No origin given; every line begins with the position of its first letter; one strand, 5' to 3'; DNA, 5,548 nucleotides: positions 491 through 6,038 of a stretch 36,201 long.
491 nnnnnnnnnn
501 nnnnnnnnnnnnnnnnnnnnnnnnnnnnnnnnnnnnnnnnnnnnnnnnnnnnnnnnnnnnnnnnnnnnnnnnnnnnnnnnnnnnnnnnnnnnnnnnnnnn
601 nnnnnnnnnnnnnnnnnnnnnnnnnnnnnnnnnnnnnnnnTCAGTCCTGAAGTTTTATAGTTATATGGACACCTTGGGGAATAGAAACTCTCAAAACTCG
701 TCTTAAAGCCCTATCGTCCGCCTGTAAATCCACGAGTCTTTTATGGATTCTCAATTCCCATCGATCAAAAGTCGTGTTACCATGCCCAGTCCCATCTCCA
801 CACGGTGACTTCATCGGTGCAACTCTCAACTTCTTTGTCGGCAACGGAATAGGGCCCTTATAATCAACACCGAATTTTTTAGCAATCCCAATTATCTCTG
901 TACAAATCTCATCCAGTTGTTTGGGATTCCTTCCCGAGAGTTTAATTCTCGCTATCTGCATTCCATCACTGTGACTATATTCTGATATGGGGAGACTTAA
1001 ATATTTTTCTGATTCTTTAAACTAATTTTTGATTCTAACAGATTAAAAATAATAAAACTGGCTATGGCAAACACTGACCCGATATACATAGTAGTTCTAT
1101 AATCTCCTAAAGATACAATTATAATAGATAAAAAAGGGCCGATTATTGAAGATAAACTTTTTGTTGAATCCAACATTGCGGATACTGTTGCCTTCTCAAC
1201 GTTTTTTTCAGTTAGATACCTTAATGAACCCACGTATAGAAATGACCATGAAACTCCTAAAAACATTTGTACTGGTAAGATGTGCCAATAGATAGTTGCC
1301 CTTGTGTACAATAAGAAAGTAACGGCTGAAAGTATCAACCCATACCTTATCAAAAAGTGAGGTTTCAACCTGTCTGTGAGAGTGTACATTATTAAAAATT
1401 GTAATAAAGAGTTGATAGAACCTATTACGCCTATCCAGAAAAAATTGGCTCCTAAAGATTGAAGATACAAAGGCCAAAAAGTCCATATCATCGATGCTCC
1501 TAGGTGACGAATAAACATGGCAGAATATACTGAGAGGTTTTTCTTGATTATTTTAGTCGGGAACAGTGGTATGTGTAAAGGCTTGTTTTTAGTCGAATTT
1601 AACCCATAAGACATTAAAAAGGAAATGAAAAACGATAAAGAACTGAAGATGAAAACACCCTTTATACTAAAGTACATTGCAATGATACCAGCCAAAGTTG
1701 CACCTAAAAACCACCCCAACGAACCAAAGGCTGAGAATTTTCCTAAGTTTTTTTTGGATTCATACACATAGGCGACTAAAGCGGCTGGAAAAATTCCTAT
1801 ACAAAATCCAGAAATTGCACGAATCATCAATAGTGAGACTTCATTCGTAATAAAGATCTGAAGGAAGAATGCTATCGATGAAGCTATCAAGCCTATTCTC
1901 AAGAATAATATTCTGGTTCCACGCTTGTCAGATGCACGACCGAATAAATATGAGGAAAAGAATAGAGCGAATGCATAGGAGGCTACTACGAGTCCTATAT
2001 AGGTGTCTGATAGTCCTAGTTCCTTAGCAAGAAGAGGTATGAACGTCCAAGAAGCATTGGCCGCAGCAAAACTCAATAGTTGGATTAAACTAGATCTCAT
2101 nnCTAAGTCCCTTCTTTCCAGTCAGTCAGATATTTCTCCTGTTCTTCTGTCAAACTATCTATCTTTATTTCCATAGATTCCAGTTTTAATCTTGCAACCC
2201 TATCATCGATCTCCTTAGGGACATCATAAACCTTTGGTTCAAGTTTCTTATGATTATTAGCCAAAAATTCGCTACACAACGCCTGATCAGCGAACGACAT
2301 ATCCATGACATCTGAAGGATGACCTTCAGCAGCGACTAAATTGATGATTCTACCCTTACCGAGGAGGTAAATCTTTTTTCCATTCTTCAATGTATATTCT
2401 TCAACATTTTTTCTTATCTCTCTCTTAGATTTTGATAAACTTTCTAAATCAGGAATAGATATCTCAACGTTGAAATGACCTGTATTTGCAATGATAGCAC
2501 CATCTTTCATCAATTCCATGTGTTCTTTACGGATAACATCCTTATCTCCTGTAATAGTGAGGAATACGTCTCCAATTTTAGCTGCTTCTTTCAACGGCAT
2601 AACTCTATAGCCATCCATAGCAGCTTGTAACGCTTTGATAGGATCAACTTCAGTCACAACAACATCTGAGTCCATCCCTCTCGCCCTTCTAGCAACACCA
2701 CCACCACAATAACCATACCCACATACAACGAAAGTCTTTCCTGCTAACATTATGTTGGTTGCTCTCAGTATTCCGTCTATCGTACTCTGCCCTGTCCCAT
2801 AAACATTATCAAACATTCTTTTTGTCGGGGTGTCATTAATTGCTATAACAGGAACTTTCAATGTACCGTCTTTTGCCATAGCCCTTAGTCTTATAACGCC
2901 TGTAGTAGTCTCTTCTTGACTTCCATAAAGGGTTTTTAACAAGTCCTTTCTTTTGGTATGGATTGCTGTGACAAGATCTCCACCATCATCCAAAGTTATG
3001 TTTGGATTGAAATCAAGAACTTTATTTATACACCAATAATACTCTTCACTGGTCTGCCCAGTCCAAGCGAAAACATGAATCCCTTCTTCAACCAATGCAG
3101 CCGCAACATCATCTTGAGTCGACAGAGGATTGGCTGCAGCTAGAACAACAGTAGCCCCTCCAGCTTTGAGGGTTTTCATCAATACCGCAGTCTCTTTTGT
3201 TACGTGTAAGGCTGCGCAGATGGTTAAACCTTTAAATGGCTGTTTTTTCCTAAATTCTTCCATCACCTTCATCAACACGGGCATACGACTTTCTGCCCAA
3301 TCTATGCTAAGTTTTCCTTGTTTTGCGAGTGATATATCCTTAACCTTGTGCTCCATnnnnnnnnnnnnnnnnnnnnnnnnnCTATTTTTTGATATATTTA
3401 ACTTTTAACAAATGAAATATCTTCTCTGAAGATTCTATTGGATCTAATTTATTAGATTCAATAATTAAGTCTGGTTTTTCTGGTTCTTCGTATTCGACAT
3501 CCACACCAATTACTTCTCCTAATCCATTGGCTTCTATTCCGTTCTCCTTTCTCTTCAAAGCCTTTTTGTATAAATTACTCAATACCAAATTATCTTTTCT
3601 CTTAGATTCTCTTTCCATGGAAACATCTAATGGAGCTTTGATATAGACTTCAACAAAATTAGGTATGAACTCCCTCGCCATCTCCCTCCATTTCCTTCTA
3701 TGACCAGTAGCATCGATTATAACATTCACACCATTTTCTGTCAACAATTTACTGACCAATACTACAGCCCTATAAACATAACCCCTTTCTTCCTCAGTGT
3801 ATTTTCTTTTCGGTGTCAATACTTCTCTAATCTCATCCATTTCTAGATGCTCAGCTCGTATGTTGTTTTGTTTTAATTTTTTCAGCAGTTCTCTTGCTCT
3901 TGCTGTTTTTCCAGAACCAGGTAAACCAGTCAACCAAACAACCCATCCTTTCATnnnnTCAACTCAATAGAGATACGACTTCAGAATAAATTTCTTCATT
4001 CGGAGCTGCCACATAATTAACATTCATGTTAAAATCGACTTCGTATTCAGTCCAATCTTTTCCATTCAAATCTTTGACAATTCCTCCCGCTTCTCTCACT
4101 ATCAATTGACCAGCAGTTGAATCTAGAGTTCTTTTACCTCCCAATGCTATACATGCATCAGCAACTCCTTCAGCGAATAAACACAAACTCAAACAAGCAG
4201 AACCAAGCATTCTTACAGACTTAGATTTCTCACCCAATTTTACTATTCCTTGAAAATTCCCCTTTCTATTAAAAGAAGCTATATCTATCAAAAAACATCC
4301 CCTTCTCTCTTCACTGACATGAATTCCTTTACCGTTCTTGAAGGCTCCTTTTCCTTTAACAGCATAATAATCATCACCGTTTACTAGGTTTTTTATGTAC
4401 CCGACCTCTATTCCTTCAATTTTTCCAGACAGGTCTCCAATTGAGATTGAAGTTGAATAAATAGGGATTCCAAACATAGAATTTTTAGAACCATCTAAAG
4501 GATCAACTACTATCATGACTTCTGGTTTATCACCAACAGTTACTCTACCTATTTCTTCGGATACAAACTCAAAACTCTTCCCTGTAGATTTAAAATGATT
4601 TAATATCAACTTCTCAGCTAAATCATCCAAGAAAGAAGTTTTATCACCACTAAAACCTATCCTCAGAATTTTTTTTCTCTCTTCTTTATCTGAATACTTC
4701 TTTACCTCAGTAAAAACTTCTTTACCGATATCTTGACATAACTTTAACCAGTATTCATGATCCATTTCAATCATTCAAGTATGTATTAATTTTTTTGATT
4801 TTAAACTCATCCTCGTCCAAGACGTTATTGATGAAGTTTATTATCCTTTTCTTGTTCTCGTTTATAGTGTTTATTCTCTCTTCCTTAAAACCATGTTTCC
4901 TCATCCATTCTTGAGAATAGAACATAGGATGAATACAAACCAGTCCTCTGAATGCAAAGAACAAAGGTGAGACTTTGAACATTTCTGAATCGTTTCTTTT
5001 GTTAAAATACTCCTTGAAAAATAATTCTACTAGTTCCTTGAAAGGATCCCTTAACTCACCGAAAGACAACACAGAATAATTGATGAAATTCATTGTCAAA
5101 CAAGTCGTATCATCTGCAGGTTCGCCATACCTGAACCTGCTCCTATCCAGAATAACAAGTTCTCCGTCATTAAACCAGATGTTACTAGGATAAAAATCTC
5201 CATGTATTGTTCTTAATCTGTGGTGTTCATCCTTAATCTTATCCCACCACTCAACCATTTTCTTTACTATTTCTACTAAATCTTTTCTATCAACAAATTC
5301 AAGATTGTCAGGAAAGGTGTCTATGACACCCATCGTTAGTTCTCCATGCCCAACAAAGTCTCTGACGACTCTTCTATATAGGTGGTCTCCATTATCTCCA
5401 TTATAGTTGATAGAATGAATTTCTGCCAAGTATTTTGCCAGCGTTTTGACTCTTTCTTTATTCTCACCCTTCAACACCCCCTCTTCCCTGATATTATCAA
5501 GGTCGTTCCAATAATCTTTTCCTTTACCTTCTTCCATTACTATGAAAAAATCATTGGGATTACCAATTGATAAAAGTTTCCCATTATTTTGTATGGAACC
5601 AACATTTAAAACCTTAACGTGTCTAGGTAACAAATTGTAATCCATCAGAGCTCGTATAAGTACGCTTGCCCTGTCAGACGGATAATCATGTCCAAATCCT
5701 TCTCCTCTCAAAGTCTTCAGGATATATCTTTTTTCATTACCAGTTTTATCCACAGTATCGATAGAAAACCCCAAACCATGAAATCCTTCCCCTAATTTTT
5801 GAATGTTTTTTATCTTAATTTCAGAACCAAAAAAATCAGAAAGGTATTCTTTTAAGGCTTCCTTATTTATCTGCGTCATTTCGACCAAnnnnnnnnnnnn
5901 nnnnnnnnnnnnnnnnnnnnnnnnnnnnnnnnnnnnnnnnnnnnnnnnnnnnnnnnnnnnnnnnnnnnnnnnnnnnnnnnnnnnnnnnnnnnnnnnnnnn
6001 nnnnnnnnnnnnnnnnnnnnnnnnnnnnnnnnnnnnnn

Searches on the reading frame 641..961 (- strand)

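Call 28: search_protein_families(library=pfam, proteins=[window:641-961:-], max_evalue=0.001)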
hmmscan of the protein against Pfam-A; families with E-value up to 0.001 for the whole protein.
window:641-961:- (106 aa): 1 family
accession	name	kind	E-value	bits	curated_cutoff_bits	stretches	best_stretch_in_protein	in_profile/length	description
PF00338.27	Ribosomal_S10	-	1.1e-24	87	21.2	1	5-103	1-98/98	Ribosomal protein S10p/S20e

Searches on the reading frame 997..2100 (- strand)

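Call 28: search_protein_families(library=pfam, proteins=[window:997-2100:-], max_evalue=0.001)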
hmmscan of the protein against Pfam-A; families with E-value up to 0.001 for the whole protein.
window:997-2100:- (367 aa): 3 families
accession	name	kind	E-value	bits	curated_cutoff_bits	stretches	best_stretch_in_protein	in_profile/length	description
PF07690.21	MFS_1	-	8e-36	124.1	33.4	2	5-301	3-323/347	Major Facilitator Superfamily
PF12832.13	MFS_1_like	-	9e-16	58.3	25.2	1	7-325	8-358/373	MFS_1 like family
PF00083.30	Sugar_tr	-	4e-07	29.7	22.3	1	30-114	43-129/452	Sugar (and other) transporter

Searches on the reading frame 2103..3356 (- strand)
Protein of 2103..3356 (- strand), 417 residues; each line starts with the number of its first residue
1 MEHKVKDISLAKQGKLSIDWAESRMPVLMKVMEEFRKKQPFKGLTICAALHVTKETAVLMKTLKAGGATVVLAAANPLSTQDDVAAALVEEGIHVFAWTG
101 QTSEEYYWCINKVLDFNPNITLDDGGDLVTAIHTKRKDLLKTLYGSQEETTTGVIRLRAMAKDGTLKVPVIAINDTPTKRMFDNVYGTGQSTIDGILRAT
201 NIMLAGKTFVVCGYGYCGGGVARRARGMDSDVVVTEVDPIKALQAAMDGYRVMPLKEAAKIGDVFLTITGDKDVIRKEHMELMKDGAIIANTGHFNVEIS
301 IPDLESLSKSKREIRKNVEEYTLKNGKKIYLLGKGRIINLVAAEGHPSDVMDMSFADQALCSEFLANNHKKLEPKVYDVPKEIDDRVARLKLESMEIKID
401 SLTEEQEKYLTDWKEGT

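Call 28: search_protein_families(library=pfam, proteins=[window:2103-3356:-], max_evalue=0.001)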
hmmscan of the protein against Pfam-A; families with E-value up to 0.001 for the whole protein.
window:2103-3356:- (417 aa): 4 families
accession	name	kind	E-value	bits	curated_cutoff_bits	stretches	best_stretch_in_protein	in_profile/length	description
PF05221.23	AdoHcyase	-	7.5e-74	249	25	2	3-135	2-139/299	S-adenosyl-L-homocysteine hydrolase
PF00670.27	AdoHcyase_NAD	-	7.7e-56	189.1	27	1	184-344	1-161/162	S-adenosyl-L-homocysteine hydrolase, NAD binding domain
PF02826.25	2-Hacid_dh_C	-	4.1e-09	36.5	25.1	1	203-294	33-128/178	D-isomer specific 2-hydroxyacid dehydrogenase, NAD binding domain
PF07991.19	KARI_N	-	2.6e-07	30.8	20.6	1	204-299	2-101/165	Acetohydroxy acid isomeroreductase, NADPH-binding domain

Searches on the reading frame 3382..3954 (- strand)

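Call 28: search_protein_families(library=pfam, proteins=[window:3382-3954:-], max_evalue=0.001)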
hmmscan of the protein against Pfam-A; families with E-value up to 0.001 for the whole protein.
window:3382-3954:- (190 aa): 7 families
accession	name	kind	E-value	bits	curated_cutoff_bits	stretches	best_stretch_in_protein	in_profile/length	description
PF01583.26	APS_kinase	-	8.2e-29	101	21.1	1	2-165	1-151/152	Adenylylsulphate kinase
PF13671.12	AAA_33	-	3.4e-15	57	27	1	5-122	1-121/143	AAA domain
PF08433.16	KTI12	-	7e-12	45.9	22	1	6-128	4-129/271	Chromatin associated protein KTI12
PF13238.12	AAA_18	-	3.1e-08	34.6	29.4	1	7-124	2-116/128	AAA domain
PF07931.18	CPT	-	5.2e-06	26.8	22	1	5-122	3-131/172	Chloramphenicol phosphotransferase-like protein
PF20720.3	nSTAND3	-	0.0002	21.5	27.2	1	5-49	19-64/155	Novel STAND NTPase 3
PF06414.18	Zeta_toxin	-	0.00032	20.7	22.3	0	6-83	19-103/199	Zeta toxin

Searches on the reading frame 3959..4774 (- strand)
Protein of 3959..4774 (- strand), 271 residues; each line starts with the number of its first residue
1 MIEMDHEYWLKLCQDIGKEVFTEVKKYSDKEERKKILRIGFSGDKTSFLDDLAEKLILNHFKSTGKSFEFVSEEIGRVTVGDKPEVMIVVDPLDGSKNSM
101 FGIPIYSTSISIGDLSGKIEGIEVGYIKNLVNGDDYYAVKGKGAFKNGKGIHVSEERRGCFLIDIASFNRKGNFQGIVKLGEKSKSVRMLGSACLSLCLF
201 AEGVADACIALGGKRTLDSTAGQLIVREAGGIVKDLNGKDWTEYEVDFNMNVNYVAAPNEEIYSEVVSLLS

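Call 28: search_protein_families(library=pfam, proteins=[window:3959-4774:-], max_evalue=0.001)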
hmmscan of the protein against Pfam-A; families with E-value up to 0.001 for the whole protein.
window:3959-4774:- (271 aa): 2 families
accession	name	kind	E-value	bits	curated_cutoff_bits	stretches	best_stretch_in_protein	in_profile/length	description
PF00459.30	Inositol_P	-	7.8e-33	114.5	27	1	14-266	14-262/271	Inositol monophosphatase family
PF00316.25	FBPase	-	3.3e-05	24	34.8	1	41-99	56-117/191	Fructose-1-6-bisphosphatase, N-terminal domain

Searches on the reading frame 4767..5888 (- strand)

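Call 28: search_protein_families(library=pfam, proteins=[window:4767-5888:-], max_evalue=0.001)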
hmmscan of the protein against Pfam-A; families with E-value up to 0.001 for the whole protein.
window:4767-5888:- (373 aa): 1 family
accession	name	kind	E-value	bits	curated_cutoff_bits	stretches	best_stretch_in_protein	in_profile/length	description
PF01636.29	APH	-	9.8e-08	32.5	23.2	1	105-265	70-210/239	Phosphotransferase enzyme family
